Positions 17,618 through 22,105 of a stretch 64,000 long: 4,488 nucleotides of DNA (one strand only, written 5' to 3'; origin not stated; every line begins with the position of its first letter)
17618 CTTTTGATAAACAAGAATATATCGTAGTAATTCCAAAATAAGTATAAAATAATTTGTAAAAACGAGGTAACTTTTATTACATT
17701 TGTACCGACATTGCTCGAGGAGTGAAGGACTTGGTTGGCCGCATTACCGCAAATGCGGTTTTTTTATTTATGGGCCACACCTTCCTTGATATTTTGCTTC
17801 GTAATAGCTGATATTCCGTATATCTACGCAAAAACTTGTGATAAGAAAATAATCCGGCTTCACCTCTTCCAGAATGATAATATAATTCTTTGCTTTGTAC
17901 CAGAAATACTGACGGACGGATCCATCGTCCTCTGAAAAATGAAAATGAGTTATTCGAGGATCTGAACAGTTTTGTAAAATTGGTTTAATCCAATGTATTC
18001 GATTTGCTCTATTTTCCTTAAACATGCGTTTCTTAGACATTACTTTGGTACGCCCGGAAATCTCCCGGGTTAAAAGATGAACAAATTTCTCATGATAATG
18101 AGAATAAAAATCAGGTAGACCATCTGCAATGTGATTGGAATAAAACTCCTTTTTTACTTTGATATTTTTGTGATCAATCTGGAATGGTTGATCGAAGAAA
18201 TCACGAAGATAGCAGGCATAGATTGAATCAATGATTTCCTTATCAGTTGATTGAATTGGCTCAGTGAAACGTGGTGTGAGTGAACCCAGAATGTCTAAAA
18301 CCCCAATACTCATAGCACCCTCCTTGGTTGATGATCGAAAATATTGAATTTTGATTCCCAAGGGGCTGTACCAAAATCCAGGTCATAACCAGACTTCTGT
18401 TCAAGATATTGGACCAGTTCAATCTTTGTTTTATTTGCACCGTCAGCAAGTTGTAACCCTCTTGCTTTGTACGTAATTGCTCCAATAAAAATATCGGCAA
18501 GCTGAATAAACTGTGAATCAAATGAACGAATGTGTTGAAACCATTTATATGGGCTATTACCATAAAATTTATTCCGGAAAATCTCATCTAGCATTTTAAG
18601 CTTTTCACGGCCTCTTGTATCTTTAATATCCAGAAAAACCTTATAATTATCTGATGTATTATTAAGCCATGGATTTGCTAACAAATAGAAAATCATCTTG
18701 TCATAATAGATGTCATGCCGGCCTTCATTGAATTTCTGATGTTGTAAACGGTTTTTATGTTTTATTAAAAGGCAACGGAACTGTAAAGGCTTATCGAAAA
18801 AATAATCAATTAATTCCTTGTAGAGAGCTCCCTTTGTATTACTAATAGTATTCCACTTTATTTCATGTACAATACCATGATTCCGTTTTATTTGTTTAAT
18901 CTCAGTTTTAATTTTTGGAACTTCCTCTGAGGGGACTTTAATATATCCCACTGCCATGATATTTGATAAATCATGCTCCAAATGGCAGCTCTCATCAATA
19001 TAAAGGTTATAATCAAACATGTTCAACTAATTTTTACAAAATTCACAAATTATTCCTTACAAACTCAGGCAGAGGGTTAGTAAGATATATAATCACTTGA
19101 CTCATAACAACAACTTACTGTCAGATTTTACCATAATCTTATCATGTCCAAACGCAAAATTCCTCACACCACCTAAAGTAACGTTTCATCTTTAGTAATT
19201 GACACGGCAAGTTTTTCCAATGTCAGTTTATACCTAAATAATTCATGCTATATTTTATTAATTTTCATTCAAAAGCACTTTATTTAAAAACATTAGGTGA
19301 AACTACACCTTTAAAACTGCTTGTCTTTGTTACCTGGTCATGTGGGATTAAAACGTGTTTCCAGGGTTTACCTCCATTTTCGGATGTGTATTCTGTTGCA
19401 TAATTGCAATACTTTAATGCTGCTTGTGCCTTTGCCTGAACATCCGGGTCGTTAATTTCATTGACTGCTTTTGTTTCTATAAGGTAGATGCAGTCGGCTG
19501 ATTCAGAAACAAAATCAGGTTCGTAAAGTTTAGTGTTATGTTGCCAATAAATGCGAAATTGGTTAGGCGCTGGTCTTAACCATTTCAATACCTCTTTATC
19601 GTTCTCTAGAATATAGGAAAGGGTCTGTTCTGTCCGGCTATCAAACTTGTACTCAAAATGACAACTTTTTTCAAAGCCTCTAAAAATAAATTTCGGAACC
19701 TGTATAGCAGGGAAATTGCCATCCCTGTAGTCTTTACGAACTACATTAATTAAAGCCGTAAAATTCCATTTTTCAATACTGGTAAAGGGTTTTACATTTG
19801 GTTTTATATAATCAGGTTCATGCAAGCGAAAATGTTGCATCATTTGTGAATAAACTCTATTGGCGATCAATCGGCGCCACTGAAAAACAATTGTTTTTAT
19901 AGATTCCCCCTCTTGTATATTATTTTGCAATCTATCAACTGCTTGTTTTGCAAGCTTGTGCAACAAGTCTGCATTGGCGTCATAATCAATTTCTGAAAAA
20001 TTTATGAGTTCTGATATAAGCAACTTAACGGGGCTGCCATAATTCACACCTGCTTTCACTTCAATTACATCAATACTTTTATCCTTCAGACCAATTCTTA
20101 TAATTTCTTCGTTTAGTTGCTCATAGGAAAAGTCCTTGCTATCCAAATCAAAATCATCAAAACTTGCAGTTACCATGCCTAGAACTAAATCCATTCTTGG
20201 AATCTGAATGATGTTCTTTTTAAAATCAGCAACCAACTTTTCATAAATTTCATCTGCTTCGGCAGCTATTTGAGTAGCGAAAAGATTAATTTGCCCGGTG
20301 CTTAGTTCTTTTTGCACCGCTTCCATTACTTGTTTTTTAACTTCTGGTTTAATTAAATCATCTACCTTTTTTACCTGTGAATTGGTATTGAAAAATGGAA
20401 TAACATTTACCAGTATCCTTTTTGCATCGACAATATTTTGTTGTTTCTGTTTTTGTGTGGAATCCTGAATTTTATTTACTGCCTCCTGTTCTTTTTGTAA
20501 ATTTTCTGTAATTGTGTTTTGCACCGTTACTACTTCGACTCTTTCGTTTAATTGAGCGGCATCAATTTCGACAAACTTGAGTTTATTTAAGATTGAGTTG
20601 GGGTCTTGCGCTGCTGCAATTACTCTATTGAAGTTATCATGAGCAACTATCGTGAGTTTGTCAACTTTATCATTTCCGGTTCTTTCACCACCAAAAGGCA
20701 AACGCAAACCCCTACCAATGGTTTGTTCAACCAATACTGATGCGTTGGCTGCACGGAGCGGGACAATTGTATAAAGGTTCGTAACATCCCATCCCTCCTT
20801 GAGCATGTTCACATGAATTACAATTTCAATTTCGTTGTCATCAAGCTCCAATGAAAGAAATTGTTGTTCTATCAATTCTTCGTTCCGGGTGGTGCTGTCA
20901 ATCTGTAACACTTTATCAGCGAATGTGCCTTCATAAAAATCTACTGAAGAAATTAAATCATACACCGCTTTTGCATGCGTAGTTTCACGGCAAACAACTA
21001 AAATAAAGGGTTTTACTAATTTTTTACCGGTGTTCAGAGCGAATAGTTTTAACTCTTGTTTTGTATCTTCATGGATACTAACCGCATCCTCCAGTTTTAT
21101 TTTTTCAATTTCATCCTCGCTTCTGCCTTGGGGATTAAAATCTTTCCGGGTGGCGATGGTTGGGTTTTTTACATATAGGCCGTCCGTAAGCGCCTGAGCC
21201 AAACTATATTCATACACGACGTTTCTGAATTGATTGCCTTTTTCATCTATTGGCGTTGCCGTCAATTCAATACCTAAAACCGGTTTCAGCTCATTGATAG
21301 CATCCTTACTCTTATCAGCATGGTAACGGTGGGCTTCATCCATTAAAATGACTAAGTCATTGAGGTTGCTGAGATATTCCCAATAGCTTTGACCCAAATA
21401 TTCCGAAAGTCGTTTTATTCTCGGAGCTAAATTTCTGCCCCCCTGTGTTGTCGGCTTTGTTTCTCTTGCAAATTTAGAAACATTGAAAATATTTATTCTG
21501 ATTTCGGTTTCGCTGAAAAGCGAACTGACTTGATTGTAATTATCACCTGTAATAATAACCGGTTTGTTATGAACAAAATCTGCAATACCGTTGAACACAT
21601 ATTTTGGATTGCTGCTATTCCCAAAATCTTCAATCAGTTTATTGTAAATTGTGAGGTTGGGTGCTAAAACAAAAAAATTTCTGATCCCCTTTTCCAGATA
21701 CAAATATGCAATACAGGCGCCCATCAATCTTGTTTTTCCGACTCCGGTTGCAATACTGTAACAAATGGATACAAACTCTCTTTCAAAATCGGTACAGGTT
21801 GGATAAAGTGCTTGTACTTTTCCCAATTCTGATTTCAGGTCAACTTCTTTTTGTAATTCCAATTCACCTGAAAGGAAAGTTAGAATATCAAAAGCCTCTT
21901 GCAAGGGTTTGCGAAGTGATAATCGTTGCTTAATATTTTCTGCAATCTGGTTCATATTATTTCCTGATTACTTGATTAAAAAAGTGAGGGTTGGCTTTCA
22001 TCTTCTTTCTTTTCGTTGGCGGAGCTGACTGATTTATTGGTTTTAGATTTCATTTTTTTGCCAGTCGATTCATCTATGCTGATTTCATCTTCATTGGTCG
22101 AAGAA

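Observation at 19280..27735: SNF2 ATPase / PLD nuclease / beta-class MTase / type III Res operon: a composite restriction-type system that is neither plain type III R-M nor canonical DISARM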

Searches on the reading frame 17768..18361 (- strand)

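Call 6: search_protein_families(library=pfam, proteins=[window:17768-18361:-], max_evalue=0.01)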
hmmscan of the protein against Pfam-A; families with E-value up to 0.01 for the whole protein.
window:17768-18361:- (197 aa): 0 families

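Call 82: search_protein_families(library=padloc, proteins=[window:17768-18361:-], max_evalue=0.0001)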
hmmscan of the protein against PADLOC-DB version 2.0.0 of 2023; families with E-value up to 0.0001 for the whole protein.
window:17768-18361:- (197 aa): 10 families
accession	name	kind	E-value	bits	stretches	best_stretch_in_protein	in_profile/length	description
PDLC04365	PDC-M04B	-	1.6e-58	195.5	1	22-192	4-172/176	-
PDLC04364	PDC-M04B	-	8.7e-45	150.4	1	36-192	15-159/164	-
PDLC04360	PDC-M04B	-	1.1e-26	91.7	1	39-193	12-153/166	-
PDLC04358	PDC-M04B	-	4.9e-17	60.5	1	40-183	20-150/167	-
PDLC04366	PDC-M04B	-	5.1e-14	50.6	1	38-183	18-144/166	-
PDLC04355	PDC-M04B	-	6.3e-14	50.4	1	41-185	20-152/167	-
PDLC04357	PDC-M04B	-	7.7e-13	46.7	1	41-183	20-145/162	-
PDLC04367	PDC-M04B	-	1.4e-10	39.4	1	28-180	6-149/173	-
PDLC04356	PDC-M04B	-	1.5e-06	26.1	1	45-182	23-155/176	-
PDLC04362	PDC-M04B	-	9.2e-06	23.6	1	110-192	104-197/206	-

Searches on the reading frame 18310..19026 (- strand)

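Call 6: search_protein_families(library=pfam, proteins=[window:18310-19026:-], max_evalue=0.01)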
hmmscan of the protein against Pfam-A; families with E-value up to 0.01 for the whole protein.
window:18310-19026:- (238 aa): 1 family
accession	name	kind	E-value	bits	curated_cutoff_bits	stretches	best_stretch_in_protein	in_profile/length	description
PF12686.12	DUF3800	-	1.2e-12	49.2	21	1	7-186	1-148/149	Protein of unknown function (DUF3800)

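Call 82: search_protein_families(library=padloc, proteins=[window:18310-19026:-], max_evalue=0.0001)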
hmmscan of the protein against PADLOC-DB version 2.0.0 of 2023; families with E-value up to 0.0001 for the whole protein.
window:18310-19026:- (238 aa): 2 families
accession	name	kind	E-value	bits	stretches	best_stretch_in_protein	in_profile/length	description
PDLC04353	PDC-M04A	-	1.7e-82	274.3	1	4-235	3-229/232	-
PDLC04354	PDC-M04A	-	1.6e-38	130.5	1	47-231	2-182/190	-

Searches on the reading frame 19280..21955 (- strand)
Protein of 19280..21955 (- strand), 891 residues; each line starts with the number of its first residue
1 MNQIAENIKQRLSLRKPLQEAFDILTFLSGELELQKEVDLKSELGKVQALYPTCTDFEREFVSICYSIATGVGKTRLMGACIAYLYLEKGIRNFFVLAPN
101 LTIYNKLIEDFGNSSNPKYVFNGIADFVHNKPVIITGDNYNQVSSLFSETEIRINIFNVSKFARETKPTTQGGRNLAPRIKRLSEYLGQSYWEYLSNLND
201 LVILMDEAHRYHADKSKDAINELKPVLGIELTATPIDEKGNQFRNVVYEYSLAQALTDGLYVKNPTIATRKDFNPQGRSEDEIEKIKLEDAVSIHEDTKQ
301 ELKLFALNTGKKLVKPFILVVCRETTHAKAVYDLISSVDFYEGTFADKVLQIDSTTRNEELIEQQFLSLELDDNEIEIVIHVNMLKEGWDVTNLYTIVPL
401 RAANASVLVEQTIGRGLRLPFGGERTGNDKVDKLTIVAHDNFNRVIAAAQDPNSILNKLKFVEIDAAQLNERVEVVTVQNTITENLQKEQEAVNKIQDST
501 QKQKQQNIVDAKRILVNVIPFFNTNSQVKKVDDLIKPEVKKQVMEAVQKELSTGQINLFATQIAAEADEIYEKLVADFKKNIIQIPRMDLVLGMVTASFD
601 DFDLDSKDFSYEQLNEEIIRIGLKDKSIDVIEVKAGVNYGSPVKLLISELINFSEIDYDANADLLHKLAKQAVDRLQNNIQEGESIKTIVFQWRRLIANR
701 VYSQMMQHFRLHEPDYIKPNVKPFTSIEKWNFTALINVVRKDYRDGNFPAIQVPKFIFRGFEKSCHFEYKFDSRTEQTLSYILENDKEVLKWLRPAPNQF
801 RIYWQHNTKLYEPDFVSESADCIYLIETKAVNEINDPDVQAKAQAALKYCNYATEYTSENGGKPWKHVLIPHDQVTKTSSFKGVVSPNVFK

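Call 3: search_protein_families(library=pfam, proteins=[window:19280-21955:-], max_evalue=0.01)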
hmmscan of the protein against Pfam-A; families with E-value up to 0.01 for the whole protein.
window:19280-21955:- (891 aa): 3 families
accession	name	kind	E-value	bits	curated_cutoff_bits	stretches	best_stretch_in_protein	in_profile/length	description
PF04851.21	ResIII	-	5.1e-21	75.7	22.5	1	48-236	10-163/164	Type III restriction enzyme, res subunit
PF18766.7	SWI2_SNF2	-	6.9e-09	36.1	26.7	1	138-276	80-197/221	SWI2/SNF2 ATPase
PF00271.37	Helicase_C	-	0.0039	17.9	23.5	0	318-418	18-108/110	Helicase conserved C-terminal domain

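Call 4: search_protein_families(library=padloc, proteins=[window:19280-21955:-], max_evalue=0.01)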
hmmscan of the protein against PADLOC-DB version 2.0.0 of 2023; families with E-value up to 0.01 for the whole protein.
window:19280-21955:- (891 aa): 9 families
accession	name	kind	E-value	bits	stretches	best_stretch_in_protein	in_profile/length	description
PDLC03648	REase_III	-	2.9e-162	539.8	2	82-503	2-434/871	Type III restriction enzyme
PDLC03647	REase_III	-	7.7e-17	58.7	2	374-469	505-602/989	Type III restriction enzyme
PDLC03650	REase_III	-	7.7e-15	52.4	1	197-469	222-469/898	Type III restriction enzyme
PDLC03651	REase_III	-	1.1e-10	38.3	2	63-221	70-209/873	Type III restriction enzyme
PDLC03653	REase_III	-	2e-09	34.2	1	200-433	260-482/883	Type III restriction enzyme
PDLC03658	mREase_IV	-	9.3e-09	31.5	1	202-541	338-682/953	Type IV methyl-directed restriction enzyme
PDLC03649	REase_III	-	1.9e-06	24.1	1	365-421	485-540/973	Type III restriction enzyme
PDLC03047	REase_I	-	3.7e-06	23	1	368-459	652-743/1107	Type I restriction enzyme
PDLC03659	mREase_IV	-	3.1e-05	20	1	344-418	483-552/945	Type IV methyl-directed restriction enzyme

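Call 5: search_protein_families(library=ncbifam, proteins=[window:19280-21955:-], max_evalue=0.01)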
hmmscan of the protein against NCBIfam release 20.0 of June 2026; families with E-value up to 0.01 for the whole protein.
window:19280-21955:- (891 aa): 3 families
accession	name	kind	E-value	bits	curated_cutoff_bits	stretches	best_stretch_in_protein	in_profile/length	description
NF046055.1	restr_BPTD_3080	equivalog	6.2e-23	80.7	800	2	374-418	572-616/970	BPTD_3080 family restriction endonuclease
NF012027.0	PRK15483.1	equivalog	8.4e-05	20.7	564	1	385-536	511-663/986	type III restriction-modification system endonuclease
NF053632.1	heli_RadD_YejH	equivalog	0.0014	17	720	1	242-420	175-343/573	DNA repair helicase RadD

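Call 31: search_solved_structures(query=window:19280-21955:-, max_evalue=0.01, show_alignments=1)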
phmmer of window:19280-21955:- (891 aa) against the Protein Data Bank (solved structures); distinct sequences matched with E-value up to 0.01: 1.
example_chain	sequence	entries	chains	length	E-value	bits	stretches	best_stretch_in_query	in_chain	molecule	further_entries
3h1t_A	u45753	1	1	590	0.0024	19.3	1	191-263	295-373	Type I site-specific restriction-modification system, R (Restriction) subunit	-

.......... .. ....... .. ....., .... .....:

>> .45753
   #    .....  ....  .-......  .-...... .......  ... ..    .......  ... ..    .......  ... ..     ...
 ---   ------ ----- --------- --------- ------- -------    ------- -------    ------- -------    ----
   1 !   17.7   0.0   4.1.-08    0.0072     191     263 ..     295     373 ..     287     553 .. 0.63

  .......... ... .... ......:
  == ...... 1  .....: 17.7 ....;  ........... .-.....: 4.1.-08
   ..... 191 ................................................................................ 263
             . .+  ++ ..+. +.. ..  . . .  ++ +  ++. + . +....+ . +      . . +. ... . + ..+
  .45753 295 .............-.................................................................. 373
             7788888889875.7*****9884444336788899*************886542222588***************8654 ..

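Call 61: search_dna_similar(query=window:19283-21955:-, collection=plasmids, mode=protein, max_rows=60, max_evalue=1e-30)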
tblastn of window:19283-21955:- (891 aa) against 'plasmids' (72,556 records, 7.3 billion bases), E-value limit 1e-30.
Records with a match: 34; places in all: 34; records where one place covers at least 80% of the query: 23.
Best place of each record, by identity: <60% 34.
By first word of the organism name: Salmonella 15; Aeromonas 2; Roseomonas 2; Paracoccus 2; Arthrobacter 2; Corynebacterium 2; Deinococcus 1; Sphingopyxis 1; Ketogulonicigenium 1; Dietzia 1; and 5 more.
By predicted mobility (MOB-suite, as given by PLSDB): conjugative 16; non-mobilizable 11; mobilizable 7.
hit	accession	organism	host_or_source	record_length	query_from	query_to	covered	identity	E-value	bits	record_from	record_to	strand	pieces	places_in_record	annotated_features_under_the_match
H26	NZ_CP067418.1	Aeromonas media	cell culture,water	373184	4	886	99%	40.5%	0e+0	594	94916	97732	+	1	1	DEAD/DEAH box helicase family protein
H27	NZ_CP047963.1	Aeromonas media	cell culture,hospital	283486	4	886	99%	40.5%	0e+0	594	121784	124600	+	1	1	DEAD/DEAH box helicase family protein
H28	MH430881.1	Salmonella enterica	-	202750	7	881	98%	39.9%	0e+0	597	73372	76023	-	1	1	hypothetical protein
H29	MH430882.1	Salmonella enterica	-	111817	7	881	98%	39.9%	0e+0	597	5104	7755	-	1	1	hypothetical protein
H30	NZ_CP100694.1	Salmonella enterica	Homo sapiens,stool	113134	7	881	98%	39.9%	0e+0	597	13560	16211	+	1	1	DEAD/DEAH box helicase family protein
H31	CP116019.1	Salmonella enterica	cell culture,pig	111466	7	881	98%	39.9%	0e+0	597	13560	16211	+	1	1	DEAD/DEAH box helicase family protein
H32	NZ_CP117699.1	Salmonella enterica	Homo sapiens,tissue sample,leg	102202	7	881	98%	39.9%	0e+0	597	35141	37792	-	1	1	DEAD/DEAH box helicase family protein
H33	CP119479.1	Salmonella enterica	Product-Raw-Ground, Comminuted or ...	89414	7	881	98%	39.9%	0e+0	597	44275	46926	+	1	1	DEAD/DEAH box helicase family protein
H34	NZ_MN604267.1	Salmonella enterica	-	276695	7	881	98%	39.9%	0e+0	597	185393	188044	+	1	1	DEAD/DEAH box helicase family protein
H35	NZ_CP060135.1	Salmonella enterica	slaughtered pig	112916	7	881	98%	39.9%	0e+0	597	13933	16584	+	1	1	DEAD/DEAH box helicase family protein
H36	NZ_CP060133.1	Salmonella enterica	slaughtered pig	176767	7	881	98%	39.9%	0e+0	597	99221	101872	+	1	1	DEAD/DEAH box helicase family protein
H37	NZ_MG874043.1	Salmonella sp.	-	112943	7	881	98%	39.9%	0e+0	597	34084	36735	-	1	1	DEAD/DEAH box helicase family protein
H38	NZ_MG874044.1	Salmonella sp.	-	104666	7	881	98%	39.9%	0e+0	597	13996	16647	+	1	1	DEAD/DEAH box helicase family protein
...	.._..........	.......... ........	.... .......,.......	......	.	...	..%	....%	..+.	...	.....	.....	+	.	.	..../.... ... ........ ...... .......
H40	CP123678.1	Salmonella enterica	animal-swine-market swine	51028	7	881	98%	39.9%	0e+0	597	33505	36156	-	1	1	DEAD/DEAH box helicase family protein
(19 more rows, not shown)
